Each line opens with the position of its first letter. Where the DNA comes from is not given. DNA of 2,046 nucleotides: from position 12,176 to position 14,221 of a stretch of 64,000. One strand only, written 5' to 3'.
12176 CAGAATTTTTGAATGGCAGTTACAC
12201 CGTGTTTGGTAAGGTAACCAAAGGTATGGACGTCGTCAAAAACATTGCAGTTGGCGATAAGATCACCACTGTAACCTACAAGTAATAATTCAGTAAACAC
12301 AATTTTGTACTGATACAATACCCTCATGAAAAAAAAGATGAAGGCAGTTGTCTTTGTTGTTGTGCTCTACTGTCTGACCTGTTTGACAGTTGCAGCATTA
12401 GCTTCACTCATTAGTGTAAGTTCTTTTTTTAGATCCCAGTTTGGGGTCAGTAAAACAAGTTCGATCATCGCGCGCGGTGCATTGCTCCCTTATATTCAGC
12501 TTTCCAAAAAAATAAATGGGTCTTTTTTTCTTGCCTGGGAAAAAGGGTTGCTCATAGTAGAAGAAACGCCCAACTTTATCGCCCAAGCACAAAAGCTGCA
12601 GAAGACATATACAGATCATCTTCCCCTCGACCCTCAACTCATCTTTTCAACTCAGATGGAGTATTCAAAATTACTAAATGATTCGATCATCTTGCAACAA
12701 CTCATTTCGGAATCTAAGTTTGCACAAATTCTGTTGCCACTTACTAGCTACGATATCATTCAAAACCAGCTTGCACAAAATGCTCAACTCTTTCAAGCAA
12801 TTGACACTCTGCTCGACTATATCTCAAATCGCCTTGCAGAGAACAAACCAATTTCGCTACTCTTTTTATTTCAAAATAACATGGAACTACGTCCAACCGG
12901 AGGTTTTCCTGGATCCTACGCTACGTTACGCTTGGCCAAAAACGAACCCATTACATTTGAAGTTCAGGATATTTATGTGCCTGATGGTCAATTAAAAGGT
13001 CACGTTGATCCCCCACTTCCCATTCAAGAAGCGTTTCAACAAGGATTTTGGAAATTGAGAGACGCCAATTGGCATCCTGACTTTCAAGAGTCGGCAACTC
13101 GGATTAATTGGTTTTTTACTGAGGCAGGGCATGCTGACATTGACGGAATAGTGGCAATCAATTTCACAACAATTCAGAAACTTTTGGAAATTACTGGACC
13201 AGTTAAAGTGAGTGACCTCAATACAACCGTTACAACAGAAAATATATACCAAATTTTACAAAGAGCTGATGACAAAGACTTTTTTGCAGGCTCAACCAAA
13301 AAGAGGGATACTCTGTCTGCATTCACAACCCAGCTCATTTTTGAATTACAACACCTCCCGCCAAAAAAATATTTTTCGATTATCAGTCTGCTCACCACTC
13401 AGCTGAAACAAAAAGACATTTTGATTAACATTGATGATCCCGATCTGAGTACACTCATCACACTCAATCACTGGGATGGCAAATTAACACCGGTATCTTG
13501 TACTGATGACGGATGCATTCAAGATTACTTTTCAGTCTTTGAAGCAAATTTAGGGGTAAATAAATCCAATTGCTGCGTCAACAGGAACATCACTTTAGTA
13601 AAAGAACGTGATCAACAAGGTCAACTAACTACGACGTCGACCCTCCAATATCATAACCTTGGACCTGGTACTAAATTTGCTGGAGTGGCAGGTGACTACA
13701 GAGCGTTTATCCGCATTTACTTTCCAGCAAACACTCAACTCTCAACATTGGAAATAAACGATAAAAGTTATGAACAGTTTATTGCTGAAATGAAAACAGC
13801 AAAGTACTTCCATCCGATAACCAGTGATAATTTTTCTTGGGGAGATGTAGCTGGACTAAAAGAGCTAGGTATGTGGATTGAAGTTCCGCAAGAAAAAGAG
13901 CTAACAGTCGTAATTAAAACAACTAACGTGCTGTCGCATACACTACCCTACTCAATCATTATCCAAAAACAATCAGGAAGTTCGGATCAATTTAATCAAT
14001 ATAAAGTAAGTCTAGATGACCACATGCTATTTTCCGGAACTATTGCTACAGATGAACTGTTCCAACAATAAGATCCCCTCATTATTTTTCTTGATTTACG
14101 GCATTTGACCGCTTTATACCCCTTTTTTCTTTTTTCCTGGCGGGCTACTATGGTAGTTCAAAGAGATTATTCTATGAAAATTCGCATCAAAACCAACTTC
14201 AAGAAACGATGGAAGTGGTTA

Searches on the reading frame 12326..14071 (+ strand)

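Call 66: search_protein_families(library=pfam, proteins=[window:12326-14071:+], max_evalue=0.001)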
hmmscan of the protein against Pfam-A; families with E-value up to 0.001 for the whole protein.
window:12326-14071:+ (581 aa): 1 family
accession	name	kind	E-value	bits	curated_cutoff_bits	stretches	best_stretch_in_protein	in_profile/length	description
PF13196.11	DUF4012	-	8.7e-22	78.6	28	1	177-313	5-141/144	Protein of unknown function (DUF4012)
